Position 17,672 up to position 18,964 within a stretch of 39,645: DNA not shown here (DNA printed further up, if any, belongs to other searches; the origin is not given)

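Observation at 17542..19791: Overlap-chained cassette: zinc-ribbon protein, anticodon-domain-less AsnRS-type core, radical-SAM (SPASM/twitch-like) enzyme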

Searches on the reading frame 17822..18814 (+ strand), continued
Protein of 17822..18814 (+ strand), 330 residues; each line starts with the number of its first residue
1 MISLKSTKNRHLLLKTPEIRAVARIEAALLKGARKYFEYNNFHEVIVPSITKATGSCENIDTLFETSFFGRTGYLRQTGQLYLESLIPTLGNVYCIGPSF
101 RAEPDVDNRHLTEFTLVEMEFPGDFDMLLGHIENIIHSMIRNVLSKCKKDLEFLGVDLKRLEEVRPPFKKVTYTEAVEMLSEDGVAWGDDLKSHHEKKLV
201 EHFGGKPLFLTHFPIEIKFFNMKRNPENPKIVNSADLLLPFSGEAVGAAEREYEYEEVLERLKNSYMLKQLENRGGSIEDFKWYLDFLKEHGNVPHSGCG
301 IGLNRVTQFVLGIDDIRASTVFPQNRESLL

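Call 41: search_protein_families(library=pfam, alignment_id=A2, max_evalue=0.00001)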
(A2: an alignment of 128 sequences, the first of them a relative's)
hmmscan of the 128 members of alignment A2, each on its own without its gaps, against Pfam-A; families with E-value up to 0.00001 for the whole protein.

A. member 1, L007:2711-3013:+ (100 aa): 1 family
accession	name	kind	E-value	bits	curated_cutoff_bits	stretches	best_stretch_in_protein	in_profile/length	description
PF04014.23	MazE_antitoxin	-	6.8e-06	26.4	24.7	0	59-100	1-43/48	Antidote-toxin recognition MazE, bacterial antitoxin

B. families by the number of members that match (of 128 scanned): 138 families (the first 25 are shown)
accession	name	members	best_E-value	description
PF08423.17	Rad51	6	1.4e-23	Rad51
PF13481.12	AAA_25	6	4.1e-13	AAA domain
PF06745.19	ATPase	6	1.6e-11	KaiC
PF00154.27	RecA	6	1.2e-10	recA bacterial DNA recombination protein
PF13479.12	AAA_24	5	2.1e-07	AAA domain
PF12706.13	Lactamase_B_2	4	3.4e-24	Beta-lactamase superfamily domain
PF01131.25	Topoisom_bac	3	9.3e-114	DNA topoisomerase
PF09239.17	Topo-VIb_trans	3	7.9e-62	Topoisomerase VI B subunit, transducer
PF21180.3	TOP6A-Spo11_Toprim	3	5.4e-56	Topoisomerase 6 subunit A/Spo11, Toprim domain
PF07998.17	Peptidase_M54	3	5.4e-33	Peptidase family M54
PF13483.12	Lactamase_B_3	3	1.6e-32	Beta-lactamase superfamily domain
PF00149.33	Metallophos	3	4.5e-19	Calcineurin-like phosphoesterase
PF04406.19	TP6A_N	3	2e-15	Type IIB DNA topoisomerase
PF01966.28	HD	3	2.2e-14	HD domain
PF13589.12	HATPase_c_3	3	1.1e-11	Histidine kinase-, DNA gyrase B-, and HSP90-like ATPase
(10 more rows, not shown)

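Call 46: search_protein_families(library=pfam, proteins=[L041:7087-8214:-, L041:9671-10993:-, L057:10498-11868:-, L061:7828-8880:+, L058:7143-8402:-, L050:8703-10037:-, L040:126-1538:+, L041:8217-9200:-], max_evalue=0.001)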
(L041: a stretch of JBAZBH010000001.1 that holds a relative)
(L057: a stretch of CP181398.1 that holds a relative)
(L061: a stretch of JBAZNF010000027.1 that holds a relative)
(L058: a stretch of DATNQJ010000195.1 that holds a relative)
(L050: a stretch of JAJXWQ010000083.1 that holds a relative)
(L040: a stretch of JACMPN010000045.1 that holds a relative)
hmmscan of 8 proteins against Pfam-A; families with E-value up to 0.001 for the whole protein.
L041:7087-8214:- (375 aa): 0 families

L041:9671-10993:- (440 aa): 3 families
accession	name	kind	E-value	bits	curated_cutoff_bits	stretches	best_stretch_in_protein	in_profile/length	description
PF04055.27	Radical_SAM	-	2.2e-26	93.5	29.5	1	147-324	2-165/166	Radical SAM superfamily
PF00919.26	UPF0004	-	1.2e-19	70.5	27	1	5-97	1-91/98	Uncharacterized protein family UPF0004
PF01938.26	TRAM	-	0.00018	21.7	21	1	378-437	1-61/61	TRAM domain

L057:10498-11868:- (456 aa): 3 families
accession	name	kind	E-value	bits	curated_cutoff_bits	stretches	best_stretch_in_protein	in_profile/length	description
PF04055.27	Radical_SAM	-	2.2e-26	93.4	29.5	1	139-340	1-164/166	Radical SAM superfamily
PF00919.26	UPF0004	-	2.2e-21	76.1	27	1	2-92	1-90/98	Uncharacterized protein family UPF0004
PF01938.26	TRAM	-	1.3e-09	38.2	21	1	399-455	4-60/61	TRAM domain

L061:7828-8880:+ (350 aa): 1 family
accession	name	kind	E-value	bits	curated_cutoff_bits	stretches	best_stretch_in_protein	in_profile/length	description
PF01979.26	Amidohydro_1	-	1.6e-06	28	25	1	13-309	8-301/345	Amidohydrolase family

L058:7143-8402:- (419 aa): 0 families

L050:8703-10037:- (444 aa): 0 families

L040:126-1538:+ (470 aa): 0 families

L041:8217-9200:- (327 aa): 3 families
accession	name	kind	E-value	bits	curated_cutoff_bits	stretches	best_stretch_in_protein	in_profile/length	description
PF01715.23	IPPT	-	5.3e-65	219.9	23.6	1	42-305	1-243/243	IPP transferase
PF01745.22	IPT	-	1.3e-07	31.7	20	1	8-56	2-50/233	Isopentenyl transferase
PF13671.12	AAA_33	-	0.00082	20.1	27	0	10-169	2-141/143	AAA domain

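Call 48: search_solved_structures(query=L061:7828-8880:+, max_evalue=0.001)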
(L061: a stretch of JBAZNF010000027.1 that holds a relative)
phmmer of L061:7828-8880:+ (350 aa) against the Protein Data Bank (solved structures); distinct sequences matched with E-value up to 0.001: 20.
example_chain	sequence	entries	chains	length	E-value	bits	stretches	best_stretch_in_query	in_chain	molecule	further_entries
4lfy_A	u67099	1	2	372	2.6e-122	411.3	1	6-348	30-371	Dihydroorotase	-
6cty_A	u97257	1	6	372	8.7e-116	389.9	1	6-348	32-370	Dihydroorotase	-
5vgm_A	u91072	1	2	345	1.1e-115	389.6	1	6-348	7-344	Dihydroorotase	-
3jze_A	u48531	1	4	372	9.8e-104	350.3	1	6-348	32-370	Dihydroorotase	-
1xge_A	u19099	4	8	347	3.2e-101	342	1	6-348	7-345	Dihydroorotase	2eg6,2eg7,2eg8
3mjm_A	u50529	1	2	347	4.5e-101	341.5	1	6-348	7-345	Dihydroorotase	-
1j79_A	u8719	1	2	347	4.6e-101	341.5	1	6-348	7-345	dihydroorotase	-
2z24_A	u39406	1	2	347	1.1e-100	340.2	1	6-348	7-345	Dihydroorotase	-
2e25_A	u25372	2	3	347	1.1e-100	340.2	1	6-348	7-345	Dihydroorotase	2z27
2z25_A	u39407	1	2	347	1.6e-100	339.7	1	6-348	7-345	Dihydroorotase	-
2z28_A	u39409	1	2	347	1.6e-100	339.7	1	6-348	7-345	Dihydroorotase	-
2z29_A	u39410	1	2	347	1.6e-100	339.7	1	6-348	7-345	Dihydroorotase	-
2z26_A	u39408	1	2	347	1.6e-100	339.7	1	6-348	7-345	Dihydroorotase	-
2z2a_A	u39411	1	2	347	3e-100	338.8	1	6-348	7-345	Dihydroorotase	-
2z2b_A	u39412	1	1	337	1.2e-92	313.9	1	6-348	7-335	Dihydroorotase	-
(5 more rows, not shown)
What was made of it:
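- Tried and rejected: I rejected it when L061:7828-8880, two genes from the family member, proved to be a genuine type II dihydroorotase (411 bits to 4lfy, call 48).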

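Call 78: search_solved_structures(query=L081:3278-4945:+, max_evalue=0.001)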
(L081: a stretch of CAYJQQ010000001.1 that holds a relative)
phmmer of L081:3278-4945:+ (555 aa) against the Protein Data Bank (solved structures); distinct sequences matched with E-value up to 0.001: 10.
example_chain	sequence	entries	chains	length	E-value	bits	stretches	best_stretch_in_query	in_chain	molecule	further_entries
1j1z_A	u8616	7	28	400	9.8e-106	357.5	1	33-423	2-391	Argininosuccinate Synthetase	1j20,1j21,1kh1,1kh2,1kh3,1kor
6xnq_A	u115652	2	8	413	1.2e-98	334.2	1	28-422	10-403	Argininosuccinate synthase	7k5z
4nzp_A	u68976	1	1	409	1.3e-94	320.8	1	27-424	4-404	Argininosuccinate synthase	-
4u7j_A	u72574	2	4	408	1.2e-93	317.7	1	32-425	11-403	Argininosuccinate synthase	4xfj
1vl2_A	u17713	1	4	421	1.5e-88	300.8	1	32-425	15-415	Argininosuccinate synthase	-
2nz2_A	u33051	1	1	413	6.1e-80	272.4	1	33-425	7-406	Argininosuccinate synthase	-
5us8_A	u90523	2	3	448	1.3e-43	152.6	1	32-377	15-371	Argininosuccinate synthase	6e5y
1k92_A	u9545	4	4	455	2.6e-38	135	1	33-410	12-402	ARGININOSUCCINATE SYNTHASE | argininosuccinate synthetase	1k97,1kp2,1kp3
9lei_A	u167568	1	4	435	8.6e-27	97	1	33-371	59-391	Nitrile synthetase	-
9leh_A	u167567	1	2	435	1.4e-26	96.3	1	33-371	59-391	nitrile synthetase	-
